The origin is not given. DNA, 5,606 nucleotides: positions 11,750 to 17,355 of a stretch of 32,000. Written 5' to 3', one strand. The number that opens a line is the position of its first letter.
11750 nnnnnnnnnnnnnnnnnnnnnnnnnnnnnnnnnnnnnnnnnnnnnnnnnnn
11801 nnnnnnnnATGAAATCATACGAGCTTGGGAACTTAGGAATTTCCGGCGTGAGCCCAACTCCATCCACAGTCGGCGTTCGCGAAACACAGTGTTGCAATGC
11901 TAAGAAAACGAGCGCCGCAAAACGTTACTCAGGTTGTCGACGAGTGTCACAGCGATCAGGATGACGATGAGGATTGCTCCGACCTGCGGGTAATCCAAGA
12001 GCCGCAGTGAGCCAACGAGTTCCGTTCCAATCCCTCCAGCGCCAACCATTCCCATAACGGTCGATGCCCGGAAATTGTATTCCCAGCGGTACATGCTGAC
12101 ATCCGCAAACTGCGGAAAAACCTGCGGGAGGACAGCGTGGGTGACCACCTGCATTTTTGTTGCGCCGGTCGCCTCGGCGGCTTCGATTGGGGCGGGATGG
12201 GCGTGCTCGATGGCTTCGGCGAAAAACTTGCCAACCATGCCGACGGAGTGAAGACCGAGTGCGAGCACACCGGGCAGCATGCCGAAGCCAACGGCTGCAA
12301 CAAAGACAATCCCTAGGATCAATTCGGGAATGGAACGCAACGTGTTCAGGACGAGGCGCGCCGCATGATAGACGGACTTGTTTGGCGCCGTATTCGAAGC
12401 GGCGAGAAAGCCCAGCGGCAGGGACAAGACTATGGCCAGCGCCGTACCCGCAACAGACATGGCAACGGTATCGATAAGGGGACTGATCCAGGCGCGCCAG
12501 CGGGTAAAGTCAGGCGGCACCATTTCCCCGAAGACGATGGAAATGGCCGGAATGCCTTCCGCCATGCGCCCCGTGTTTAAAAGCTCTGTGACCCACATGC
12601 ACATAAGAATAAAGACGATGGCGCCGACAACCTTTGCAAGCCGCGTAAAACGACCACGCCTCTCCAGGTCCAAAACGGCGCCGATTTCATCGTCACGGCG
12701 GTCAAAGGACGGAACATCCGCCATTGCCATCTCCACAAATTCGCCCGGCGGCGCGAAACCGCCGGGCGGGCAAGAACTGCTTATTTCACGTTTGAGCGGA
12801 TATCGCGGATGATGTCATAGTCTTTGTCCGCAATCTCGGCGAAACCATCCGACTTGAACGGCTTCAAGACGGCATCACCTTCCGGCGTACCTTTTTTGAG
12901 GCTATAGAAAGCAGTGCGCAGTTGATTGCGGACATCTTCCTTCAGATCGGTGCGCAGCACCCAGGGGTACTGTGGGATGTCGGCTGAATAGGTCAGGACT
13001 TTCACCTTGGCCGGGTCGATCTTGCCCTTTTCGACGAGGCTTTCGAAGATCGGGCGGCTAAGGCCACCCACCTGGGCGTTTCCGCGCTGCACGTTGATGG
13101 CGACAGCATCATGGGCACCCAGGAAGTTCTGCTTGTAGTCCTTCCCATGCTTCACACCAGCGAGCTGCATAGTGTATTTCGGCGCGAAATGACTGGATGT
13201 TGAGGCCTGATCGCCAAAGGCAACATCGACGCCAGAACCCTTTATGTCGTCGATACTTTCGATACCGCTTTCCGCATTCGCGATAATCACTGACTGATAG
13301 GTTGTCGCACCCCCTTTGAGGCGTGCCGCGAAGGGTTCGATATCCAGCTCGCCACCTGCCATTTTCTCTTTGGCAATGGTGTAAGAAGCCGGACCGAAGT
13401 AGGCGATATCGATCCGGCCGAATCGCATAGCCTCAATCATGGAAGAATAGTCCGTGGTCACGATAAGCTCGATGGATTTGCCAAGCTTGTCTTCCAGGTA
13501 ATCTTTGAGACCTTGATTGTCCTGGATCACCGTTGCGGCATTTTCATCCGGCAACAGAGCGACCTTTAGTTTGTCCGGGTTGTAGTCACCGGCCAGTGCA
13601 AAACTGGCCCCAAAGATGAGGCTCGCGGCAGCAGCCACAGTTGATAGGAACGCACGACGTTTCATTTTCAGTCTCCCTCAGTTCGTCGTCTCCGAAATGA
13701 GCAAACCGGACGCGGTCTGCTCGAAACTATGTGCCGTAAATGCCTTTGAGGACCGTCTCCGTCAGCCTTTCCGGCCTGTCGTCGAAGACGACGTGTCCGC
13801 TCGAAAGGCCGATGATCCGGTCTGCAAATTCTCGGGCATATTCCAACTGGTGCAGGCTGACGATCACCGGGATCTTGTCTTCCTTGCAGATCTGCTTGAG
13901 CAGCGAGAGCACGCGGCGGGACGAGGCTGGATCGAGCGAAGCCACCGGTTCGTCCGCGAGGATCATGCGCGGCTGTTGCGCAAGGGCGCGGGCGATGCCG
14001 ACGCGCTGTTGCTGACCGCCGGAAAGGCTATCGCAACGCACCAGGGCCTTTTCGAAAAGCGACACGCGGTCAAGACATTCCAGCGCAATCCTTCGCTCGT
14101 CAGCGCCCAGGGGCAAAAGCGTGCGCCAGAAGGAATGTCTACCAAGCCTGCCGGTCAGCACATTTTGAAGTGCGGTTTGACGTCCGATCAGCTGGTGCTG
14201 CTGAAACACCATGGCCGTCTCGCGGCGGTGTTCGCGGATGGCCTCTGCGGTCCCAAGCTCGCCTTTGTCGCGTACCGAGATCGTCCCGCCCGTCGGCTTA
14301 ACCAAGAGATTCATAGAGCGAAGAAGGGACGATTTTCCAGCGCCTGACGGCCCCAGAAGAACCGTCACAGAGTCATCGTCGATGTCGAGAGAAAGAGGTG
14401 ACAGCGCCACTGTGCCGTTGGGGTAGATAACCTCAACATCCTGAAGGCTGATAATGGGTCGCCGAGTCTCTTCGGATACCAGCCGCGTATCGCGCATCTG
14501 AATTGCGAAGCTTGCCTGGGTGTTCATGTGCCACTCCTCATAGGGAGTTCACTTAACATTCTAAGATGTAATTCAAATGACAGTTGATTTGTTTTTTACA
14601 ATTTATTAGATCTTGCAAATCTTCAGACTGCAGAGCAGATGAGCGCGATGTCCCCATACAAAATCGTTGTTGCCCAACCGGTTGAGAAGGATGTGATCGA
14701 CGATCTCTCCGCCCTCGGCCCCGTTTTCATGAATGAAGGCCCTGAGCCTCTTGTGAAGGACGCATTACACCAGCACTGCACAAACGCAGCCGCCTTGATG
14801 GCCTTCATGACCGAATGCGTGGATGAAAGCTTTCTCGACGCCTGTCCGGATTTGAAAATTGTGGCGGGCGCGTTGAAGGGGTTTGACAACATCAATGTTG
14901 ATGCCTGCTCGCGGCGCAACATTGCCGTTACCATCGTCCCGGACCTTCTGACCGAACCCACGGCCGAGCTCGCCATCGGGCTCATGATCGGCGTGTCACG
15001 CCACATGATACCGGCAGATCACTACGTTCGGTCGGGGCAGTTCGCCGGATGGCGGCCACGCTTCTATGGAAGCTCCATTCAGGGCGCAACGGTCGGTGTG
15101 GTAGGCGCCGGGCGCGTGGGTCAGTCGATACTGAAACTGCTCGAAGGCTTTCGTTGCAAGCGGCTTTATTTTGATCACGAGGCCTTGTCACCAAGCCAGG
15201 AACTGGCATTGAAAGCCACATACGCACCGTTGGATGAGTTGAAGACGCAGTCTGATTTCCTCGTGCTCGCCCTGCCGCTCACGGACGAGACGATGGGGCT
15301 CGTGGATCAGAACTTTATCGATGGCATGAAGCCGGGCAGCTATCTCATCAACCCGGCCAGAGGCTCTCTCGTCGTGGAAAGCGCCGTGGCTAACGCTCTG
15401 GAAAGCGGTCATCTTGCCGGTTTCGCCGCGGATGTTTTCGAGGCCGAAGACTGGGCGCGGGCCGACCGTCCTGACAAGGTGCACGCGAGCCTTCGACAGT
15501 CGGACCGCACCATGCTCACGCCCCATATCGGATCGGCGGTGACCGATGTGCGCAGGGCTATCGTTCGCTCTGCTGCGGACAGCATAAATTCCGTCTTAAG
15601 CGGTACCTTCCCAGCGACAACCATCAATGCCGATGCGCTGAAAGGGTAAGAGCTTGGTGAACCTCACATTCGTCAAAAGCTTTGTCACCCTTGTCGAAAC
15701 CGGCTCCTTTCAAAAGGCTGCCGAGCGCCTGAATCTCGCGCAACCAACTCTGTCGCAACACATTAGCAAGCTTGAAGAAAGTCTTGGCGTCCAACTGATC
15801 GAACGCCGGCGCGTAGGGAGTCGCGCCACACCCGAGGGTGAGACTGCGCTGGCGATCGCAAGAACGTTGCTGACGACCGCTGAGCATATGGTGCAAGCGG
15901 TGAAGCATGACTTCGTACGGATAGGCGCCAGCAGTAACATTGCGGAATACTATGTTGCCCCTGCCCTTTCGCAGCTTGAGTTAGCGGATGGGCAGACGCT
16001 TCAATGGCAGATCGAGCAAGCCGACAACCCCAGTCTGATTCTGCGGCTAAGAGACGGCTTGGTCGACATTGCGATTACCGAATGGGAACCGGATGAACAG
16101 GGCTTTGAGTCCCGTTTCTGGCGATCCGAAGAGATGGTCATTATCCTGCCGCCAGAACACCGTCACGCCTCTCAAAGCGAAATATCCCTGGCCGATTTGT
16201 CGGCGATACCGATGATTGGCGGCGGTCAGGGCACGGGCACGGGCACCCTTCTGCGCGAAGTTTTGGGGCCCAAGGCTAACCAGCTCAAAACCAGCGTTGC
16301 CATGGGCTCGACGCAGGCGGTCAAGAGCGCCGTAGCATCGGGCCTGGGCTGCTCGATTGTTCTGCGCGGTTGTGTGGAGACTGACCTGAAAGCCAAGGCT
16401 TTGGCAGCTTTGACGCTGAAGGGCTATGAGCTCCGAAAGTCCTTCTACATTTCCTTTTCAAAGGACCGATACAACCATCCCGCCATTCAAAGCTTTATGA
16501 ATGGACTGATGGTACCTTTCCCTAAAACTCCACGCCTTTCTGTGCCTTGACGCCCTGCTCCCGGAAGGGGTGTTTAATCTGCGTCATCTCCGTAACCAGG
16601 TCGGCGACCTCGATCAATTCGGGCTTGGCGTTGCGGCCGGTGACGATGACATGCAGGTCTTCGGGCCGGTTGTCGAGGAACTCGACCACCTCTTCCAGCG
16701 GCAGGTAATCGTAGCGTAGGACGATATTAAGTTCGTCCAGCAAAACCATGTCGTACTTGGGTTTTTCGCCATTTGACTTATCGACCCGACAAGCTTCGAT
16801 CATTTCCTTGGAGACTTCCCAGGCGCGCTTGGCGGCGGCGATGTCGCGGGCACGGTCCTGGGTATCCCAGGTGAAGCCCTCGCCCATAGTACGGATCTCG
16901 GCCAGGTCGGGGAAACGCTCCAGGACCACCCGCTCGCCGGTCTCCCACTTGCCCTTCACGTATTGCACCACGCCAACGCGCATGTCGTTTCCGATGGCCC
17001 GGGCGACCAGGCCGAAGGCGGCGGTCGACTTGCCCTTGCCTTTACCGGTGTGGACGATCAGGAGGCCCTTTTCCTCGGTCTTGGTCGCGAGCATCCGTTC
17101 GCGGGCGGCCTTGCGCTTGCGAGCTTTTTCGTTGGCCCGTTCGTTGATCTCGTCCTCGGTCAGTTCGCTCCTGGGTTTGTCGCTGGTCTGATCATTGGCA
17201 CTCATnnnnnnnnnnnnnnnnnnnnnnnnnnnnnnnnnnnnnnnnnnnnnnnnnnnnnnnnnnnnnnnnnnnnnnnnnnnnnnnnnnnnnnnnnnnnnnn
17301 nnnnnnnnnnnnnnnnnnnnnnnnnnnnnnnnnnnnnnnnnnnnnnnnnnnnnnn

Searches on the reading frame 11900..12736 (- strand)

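Call 67: search_protein_families(library=pfam, proteins=[window:11900-12736:-], max_evalue=0.00001)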
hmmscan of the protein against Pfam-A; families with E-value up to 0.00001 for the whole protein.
window:11900-12736:- (278 aa): 1 family
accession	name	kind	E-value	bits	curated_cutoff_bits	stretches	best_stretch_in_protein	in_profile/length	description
PF00528.27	BPD_transp_1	-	1.7e-23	83.8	26.4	1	106-273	2-178/184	Binding-protein-dependent transport system inner membrane component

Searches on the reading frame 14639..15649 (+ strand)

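Call 6: search_protein_families(library=pfam, proteins=[window:14639-15649:+], max_evalue=0.01)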
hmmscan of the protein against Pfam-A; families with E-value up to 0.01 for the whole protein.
window:14639-15649:+ (336 aa): 2 families
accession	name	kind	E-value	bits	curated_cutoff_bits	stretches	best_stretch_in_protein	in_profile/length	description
PF02826.25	2-Hacid_dh_C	-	6.4e-48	162.9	25.1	1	113-298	1-178/178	D-isomer specific 2-hydroxyacid dehydrogenase, NAD binding domain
PF00389.36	2-Hacid_dh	-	4e-19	69.1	24.6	1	37-330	27-134/134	D-isomer specific 2-hydroxyacid dehydrogenase, catalytic domain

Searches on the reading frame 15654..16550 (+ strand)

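Call 6: search_protein_families(library=pfam, proteins=[window:15654-16550:+], max_evalue=0.01)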
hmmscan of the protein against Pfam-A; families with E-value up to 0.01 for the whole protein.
window:15654-16550:+ (298 aa): 6 families
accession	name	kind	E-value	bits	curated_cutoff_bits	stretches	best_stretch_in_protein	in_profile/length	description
PF03466.25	LysR_substrate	-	9e-35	120.4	28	1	88-283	8-202/209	LysR substrate binding domain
PF00126.33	HTH_1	-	1.8e-20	73.1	26.6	1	7-63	4-60/60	Bacterial regulatory helix-turn-helix protein, lysR family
PF12840.13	HTH_20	-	0.00037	20.8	27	1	18-43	20-45/51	Helix-turn-helix domain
PF13556.12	HTH_30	-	0.00054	20.1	27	1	13-48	9-44/59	PucR C-terminal helix-turn-helix domain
PF13412.12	HTH_24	-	0.003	17.5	21.9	0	21-42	22-43/48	Winged helix-turn-helix DNA-binding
PF01022.26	HTH_5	-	0.0065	16.8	22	0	23-42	22-41/47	Bacterial regulatory protein, arsR family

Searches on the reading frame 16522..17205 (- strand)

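Call 6: search_protein_families(library=pfam, proteins=[window:16522-17205:-], max_evalue=0.01)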
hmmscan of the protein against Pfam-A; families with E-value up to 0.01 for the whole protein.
window:16522-17205:- (227 aa): 1 family
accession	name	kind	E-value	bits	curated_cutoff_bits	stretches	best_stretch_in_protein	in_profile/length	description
PF02572.21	CobA_CobO_BtuR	-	4.1e-65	219.6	25.7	1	45-227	1-172/172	ATP:corrinoid adenosyltransferase BtuR/CobO/CobP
